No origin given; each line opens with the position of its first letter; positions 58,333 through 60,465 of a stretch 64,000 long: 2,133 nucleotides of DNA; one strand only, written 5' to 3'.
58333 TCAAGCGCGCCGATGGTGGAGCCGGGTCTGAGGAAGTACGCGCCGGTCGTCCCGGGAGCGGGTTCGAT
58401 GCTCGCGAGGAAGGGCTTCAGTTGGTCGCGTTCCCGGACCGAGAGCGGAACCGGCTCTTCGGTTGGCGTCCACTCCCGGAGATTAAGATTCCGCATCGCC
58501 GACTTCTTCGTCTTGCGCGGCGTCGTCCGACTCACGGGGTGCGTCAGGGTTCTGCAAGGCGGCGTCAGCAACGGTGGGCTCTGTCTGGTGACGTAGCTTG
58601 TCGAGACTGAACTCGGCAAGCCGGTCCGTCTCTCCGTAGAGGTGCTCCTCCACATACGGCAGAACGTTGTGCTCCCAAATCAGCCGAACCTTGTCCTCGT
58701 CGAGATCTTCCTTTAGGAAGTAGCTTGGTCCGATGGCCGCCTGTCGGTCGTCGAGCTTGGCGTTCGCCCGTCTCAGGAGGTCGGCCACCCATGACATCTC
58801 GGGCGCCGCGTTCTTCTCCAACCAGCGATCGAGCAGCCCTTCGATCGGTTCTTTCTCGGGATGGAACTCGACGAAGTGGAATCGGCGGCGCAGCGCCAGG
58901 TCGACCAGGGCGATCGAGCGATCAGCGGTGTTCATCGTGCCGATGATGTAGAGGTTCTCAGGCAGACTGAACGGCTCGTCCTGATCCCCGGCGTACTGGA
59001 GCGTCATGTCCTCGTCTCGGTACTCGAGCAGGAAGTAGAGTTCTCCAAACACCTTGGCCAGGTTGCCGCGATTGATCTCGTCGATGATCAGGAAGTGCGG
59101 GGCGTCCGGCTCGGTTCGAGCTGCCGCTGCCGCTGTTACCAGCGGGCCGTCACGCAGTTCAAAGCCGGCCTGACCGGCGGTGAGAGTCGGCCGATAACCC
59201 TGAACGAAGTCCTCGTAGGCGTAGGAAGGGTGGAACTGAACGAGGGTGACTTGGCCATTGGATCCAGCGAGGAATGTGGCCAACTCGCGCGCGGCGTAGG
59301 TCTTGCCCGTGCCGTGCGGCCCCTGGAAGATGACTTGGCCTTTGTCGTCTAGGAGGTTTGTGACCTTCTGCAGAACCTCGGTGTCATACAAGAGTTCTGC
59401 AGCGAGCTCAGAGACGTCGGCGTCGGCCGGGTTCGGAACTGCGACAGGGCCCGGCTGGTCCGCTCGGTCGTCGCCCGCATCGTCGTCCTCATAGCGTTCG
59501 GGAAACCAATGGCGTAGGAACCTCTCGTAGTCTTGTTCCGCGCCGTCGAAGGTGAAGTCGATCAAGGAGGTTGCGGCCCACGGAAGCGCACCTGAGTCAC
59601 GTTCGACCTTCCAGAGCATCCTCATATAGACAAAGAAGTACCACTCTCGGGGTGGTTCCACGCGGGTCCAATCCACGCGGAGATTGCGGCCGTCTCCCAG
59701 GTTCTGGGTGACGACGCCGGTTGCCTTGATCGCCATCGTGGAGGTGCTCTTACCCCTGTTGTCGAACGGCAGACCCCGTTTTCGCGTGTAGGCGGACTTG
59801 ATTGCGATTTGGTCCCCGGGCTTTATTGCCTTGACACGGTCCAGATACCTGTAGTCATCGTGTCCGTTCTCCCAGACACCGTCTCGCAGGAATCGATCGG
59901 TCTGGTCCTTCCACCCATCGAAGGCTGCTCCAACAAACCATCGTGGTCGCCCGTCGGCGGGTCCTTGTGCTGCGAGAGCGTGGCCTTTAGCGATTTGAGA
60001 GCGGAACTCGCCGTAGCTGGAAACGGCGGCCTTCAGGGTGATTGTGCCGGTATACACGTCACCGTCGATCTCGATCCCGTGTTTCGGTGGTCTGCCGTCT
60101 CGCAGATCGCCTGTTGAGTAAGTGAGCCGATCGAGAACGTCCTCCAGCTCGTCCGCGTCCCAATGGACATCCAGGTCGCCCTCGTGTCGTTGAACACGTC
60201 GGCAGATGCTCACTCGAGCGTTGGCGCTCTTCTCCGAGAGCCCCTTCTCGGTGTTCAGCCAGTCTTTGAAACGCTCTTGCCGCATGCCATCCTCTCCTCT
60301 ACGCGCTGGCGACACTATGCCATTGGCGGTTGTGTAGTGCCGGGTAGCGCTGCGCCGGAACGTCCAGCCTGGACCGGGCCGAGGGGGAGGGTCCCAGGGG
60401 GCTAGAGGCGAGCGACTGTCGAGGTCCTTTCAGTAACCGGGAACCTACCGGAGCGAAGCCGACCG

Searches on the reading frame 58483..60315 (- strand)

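Call 45: search_protein_families(library=pfam, proteins=[window:58483-60315:-], max_evalue=0.00001)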
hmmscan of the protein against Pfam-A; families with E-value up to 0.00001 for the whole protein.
window:58483-60315:- (610 aa): 1 family
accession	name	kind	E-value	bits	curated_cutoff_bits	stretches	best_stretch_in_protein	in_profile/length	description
PF07728.20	AAA_5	-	3.2e-22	79.5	22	1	328-479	2-139/139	AAA domain (dynein-related subfamily)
